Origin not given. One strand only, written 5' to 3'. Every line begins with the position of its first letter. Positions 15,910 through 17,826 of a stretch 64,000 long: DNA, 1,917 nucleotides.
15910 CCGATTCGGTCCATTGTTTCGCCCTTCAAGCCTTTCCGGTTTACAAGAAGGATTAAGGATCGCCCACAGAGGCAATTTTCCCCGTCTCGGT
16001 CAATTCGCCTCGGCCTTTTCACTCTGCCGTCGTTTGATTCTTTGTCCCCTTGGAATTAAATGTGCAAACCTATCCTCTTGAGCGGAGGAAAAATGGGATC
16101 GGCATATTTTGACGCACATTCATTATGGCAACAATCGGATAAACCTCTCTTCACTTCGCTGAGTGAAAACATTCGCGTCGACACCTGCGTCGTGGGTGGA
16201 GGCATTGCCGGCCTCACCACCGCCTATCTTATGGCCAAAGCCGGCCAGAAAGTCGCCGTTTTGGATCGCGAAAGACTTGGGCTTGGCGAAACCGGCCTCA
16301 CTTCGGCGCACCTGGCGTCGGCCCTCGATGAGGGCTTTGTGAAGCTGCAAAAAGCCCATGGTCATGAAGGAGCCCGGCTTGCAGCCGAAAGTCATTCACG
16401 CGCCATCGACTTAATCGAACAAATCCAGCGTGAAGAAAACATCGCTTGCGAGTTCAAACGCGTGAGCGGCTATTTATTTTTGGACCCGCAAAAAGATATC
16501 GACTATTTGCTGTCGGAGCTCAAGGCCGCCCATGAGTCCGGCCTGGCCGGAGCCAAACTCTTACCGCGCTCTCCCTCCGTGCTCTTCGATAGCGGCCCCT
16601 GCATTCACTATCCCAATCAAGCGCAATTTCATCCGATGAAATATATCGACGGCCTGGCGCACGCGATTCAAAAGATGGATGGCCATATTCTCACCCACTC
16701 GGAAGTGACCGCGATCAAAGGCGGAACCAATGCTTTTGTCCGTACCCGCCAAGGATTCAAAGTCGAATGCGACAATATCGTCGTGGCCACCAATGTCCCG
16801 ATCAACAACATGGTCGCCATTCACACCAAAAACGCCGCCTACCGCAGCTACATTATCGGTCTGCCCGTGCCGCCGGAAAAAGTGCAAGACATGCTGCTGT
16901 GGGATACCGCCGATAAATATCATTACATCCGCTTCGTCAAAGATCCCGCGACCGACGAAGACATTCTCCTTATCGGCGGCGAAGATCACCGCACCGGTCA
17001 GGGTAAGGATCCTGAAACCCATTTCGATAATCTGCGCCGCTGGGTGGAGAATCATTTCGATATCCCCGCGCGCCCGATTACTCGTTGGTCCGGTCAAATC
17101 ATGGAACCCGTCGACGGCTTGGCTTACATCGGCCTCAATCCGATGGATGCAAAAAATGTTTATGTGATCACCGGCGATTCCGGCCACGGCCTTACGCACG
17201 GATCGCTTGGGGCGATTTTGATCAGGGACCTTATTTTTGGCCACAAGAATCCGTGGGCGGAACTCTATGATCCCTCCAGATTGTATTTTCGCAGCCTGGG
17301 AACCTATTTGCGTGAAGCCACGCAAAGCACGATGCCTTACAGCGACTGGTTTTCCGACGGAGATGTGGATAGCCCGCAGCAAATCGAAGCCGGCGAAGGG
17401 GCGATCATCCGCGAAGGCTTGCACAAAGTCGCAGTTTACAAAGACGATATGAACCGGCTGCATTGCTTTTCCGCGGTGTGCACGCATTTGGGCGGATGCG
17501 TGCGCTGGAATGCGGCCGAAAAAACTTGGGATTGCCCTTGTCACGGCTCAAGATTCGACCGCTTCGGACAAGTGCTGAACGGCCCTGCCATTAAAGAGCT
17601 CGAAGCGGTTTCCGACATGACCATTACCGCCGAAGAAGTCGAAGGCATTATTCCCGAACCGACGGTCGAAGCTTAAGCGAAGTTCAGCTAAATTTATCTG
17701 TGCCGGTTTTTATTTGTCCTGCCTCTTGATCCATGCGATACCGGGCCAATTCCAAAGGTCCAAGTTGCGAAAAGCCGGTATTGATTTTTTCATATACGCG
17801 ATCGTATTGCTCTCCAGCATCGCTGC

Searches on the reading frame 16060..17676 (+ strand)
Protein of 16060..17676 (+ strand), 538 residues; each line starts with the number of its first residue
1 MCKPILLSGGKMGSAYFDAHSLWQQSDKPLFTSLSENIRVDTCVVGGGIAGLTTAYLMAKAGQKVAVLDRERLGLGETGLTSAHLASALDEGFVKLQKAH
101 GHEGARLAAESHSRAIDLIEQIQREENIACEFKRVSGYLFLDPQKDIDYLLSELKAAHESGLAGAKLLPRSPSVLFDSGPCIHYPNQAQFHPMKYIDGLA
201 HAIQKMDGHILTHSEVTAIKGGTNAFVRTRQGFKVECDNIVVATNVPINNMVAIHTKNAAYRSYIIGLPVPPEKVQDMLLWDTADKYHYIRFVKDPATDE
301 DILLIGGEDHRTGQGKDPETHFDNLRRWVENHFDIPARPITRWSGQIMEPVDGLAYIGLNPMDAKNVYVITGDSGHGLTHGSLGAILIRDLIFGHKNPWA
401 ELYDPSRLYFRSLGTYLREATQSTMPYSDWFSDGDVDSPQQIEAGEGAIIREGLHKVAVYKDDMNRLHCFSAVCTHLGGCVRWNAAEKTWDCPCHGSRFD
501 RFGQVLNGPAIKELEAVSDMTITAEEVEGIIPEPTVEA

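Call 95: search_protein_families(library=pfam, proteins=[window:16060-17676:+], max_evalue=0.00001)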
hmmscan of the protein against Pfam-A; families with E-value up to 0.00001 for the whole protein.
window:16060-17676:+ (538 aa): 5 families
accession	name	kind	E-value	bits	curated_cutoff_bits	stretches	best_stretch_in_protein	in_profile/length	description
PF01266.30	DAO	-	2.7e-50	172.3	27.9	1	41-389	1-351/353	FAD dependent oxidoreductase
PF00355.32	Rieske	-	4.7e-12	46.1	20.3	1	438-515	7-85/88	Rieske [2Fe-2S] domain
PF13450.12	NAD_binding_8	-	2.3e-06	28.2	21.9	1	44-71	1-28/68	NAD(P)-binding Rossmann-like domain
PF07992.20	Pyr_redox_2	-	4.1e-06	26.9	26.1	0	41-244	2-107/291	Pyridine nucleotide-disulphide oxidoreductase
PF03486.20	HI0933_like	-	6.8e-06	26.1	50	0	41-71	2-32/244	HI0933-like protein Rossmann domain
